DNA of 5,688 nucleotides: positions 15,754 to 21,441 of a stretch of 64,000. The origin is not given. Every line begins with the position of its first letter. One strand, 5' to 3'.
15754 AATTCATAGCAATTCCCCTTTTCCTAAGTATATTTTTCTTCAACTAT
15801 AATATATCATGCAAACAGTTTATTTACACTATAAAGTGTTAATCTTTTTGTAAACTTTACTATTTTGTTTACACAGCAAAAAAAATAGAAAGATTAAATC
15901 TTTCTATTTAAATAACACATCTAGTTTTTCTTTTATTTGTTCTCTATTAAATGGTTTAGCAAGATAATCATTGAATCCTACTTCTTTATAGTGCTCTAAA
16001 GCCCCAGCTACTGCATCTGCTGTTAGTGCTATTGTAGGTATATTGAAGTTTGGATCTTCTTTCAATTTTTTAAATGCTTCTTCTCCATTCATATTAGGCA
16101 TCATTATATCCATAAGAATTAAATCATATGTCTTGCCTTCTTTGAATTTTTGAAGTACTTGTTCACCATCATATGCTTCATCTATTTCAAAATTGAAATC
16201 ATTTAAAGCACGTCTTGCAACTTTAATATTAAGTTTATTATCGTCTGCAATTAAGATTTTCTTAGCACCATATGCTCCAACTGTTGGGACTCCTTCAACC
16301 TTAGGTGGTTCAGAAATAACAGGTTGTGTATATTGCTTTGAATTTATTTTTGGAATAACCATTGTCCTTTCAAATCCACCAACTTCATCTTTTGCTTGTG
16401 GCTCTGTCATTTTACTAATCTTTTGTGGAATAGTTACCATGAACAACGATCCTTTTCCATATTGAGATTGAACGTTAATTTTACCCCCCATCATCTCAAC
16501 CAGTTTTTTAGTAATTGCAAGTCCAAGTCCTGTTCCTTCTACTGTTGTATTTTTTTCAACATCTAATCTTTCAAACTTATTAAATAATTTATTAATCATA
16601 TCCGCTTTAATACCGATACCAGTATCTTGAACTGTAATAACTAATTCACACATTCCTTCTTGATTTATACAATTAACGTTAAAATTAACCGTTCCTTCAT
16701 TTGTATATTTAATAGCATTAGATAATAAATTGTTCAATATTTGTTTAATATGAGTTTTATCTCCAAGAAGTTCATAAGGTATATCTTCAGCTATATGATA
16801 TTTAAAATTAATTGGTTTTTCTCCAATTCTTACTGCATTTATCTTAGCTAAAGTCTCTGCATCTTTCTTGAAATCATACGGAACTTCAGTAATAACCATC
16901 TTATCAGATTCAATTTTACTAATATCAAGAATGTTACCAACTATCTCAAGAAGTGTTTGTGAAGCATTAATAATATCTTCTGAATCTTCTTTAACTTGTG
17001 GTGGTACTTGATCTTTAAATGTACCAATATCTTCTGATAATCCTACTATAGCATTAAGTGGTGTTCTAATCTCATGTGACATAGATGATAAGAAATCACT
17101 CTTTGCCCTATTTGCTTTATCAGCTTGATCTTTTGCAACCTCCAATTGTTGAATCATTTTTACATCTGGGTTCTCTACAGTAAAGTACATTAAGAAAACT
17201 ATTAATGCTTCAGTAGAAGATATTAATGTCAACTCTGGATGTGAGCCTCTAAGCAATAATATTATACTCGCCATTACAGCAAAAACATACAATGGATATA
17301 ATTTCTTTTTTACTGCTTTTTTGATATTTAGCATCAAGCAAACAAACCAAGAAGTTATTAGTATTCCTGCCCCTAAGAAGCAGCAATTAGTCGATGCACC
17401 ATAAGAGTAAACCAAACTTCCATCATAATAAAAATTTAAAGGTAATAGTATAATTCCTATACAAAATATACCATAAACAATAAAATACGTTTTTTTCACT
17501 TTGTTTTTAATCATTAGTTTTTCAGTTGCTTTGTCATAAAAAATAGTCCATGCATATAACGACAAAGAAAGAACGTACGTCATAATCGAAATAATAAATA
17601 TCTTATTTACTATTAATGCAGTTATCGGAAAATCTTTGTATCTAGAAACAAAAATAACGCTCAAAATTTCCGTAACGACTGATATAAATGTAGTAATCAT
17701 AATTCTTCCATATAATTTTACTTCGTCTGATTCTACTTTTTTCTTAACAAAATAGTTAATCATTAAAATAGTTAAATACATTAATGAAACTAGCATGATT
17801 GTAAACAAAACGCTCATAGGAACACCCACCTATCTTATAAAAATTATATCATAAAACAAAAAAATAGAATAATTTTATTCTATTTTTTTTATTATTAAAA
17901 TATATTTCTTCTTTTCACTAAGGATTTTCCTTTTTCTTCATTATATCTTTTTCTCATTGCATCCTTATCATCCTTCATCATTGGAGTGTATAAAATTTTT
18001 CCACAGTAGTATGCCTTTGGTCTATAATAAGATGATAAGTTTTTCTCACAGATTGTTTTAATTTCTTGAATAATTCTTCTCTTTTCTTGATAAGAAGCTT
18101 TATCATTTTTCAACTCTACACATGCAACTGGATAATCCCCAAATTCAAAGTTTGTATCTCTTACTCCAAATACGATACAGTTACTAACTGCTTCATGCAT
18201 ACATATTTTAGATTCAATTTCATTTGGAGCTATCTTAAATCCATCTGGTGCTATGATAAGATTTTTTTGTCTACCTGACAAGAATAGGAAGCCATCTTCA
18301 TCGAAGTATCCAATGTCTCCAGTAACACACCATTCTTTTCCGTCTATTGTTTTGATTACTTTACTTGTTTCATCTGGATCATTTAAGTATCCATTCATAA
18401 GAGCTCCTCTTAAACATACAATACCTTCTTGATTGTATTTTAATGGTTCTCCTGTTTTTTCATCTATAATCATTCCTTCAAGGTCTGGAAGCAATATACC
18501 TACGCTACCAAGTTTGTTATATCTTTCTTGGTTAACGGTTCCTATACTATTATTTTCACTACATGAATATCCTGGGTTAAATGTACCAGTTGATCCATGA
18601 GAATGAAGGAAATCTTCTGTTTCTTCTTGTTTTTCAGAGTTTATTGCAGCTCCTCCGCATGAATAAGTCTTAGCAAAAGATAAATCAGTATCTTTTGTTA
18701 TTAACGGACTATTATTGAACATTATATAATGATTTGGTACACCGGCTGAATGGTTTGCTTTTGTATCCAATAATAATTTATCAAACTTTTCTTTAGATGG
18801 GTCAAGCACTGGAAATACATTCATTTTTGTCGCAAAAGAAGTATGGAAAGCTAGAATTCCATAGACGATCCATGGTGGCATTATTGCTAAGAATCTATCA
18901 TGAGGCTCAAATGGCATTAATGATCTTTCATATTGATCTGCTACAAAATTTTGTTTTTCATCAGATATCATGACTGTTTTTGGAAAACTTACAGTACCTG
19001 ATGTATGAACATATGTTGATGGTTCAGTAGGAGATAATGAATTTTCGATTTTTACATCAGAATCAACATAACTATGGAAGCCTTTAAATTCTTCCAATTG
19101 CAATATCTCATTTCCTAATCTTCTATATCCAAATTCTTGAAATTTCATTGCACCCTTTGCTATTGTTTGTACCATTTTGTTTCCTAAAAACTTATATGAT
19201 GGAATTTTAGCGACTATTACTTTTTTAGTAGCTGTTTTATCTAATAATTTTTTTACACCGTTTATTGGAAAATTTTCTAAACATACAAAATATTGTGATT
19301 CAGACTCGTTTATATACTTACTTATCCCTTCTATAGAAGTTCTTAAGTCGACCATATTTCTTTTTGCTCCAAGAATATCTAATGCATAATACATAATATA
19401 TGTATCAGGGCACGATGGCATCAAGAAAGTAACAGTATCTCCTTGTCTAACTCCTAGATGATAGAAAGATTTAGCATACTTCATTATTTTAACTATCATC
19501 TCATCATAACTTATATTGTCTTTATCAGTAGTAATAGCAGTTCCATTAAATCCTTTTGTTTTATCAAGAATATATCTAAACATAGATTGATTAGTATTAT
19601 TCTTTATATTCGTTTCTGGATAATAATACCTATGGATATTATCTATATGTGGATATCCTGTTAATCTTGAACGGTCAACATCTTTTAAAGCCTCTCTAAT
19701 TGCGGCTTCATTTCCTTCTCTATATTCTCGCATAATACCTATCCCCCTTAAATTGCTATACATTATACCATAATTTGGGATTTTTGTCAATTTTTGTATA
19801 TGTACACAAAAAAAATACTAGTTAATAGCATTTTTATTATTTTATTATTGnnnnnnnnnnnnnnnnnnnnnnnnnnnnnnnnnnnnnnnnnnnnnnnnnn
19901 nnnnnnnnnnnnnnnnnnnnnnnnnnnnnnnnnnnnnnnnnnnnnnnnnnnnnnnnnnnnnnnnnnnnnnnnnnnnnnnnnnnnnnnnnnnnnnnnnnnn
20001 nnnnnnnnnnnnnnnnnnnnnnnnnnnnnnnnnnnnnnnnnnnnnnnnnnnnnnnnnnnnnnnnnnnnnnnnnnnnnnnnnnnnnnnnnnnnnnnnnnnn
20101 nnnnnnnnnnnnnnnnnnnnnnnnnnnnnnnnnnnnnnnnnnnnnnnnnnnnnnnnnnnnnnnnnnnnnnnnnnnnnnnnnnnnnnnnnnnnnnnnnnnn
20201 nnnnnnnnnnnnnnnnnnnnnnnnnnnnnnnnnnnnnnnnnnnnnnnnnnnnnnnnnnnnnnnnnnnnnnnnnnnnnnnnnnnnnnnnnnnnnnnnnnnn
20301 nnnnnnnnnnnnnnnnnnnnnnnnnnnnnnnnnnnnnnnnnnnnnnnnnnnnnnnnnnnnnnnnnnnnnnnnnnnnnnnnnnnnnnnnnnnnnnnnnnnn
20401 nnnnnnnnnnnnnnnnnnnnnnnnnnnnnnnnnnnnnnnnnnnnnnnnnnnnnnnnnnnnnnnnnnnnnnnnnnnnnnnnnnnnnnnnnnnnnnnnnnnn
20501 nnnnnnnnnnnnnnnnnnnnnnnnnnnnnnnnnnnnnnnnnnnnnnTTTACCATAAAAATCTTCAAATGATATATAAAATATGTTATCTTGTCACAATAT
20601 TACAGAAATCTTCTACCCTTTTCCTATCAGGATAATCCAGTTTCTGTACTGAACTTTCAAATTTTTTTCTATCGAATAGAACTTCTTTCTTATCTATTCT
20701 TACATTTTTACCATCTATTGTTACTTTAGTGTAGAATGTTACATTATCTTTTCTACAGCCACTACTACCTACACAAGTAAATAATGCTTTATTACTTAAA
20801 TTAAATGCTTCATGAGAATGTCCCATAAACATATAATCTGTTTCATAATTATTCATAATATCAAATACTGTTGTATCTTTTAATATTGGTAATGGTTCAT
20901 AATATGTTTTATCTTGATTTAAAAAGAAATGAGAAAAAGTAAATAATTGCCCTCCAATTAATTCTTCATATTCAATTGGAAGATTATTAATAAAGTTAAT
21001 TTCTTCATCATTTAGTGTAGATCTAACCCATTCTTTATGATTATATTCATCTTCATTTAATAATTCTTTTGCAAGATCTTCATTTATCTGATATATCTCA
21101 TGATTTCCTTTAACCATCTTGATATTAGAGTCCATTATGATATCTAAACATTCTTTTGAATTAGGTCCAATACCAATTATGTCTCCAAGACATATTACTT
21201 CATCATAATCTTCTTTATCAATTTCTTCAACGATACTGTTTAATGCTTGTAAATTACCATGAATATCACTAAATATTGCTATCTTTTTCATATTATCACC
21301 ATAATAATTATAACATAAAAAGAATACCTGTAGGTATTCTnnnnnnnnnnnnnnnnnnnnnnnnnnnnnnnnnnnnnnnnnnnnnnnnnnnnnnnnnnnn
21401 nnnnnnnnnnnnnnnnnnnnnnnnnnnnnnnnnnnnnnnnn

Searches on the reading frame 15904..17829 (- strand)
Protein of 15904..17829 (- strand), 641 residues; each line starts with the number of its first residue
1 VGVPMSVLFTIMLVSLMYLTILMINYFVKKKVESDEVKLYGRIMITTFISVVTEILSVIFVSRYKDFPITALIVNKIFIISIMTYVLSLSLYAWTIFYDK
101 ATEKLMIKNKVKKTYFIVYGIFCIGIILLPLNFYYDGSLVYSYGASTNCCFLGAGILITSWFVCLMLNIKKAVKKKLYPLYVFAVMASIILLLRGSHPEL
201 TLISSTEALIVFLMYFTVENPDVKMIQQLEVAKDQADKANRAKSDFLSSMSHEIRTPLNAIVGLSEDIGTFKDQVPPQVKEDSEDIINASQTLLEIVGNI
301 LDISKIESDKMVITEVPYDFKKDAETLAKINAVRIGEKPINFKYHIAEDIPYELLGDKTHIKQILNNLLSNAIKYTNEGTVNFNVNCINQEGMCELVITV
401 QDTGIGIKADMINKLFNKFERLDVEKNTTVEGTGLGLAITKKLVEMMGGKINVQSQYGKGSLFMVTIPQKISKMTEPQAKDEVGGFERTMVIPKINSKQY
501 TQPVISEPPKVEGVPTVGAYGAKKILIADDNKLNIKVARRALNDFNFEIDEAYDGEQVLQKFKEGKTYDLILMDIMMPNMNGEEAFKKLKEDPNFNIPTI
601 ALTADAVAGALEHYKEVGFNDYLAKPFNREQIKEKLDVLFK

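Call 8: search_protein_families(library=pfam, proteins=[window:15904-17829:-], max_evalue=0.001)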
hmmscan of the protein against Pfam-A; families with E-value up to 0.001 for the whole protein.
window:15904-17829:- (641 aa): 3 families
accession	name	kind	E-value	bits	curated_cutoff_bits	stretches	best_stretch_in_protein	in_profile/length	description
PF02518.31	HATPase_c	-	1.7e-28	99.7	26.4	1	356-470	1-110/111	Histidine kinase-, DNA gyrase B-, and HSP90-like ATPase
PF00072.30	Response_reg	-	7.4e-26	90.9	30.2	1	525-636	1-110/111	Response regulator receiver domain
PF00512.31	HisKA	-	8.7e-15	55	26.9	1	242-308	1-65/66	His Kinase A (phospho-acceptor) domain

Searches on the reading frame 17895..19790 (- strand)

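Call 8: search_protein_families(library=pfam, proteins=[window:17895-19790:-], max_evalue=0.001)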
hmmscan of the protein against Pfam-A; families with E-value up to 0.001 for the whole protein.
window:17895-19790:- (631 aa): 2 families
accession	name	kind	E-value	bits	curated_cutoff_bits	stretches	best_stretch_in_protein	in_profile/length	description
PF00501.34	AMP-binding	-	3.6e-41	141.7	29.9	1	84-469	12-384/384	AMP-binding enzyme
PF13193.12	AMP-binding_C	-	2.7e-09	38.3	24.5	1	524-595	1-64/76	AMP-binding enzyme C-terminal domain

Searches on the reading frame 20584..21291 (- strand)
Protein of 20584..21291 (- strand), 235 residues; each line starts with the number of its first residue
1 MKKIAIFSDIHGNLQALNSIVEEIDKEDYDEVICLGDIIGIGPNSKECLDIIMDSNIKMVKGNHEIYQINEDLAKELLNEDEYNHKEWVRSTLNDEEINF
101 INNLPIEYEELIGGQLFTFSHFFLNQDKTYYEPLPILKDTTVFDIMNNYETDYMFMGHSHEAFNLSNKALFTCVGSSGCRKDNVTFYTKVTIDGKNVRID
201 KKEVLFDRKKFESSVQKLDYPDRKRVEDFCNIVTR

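Call 8: search_protein_families(library=pfam, proteins=[window:20584-21291:-], max_evalue=0.001)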
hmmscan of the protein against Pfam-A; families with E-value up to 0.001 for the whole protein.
window:20584-21291:- (235 aa): 2 families
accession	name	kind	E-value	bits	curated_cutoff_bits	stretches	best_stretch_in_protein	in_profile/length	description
PF00149.33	Metallophos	-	9.2e-15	56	21.5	1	3-161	2-190/191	Calcineurin-like phosphoesterase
PF12850.12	Metallophos_2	-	3.6e-14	53.5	27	1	3-185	2-143/154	Calcineurin-like phosphoesterase superfamily domain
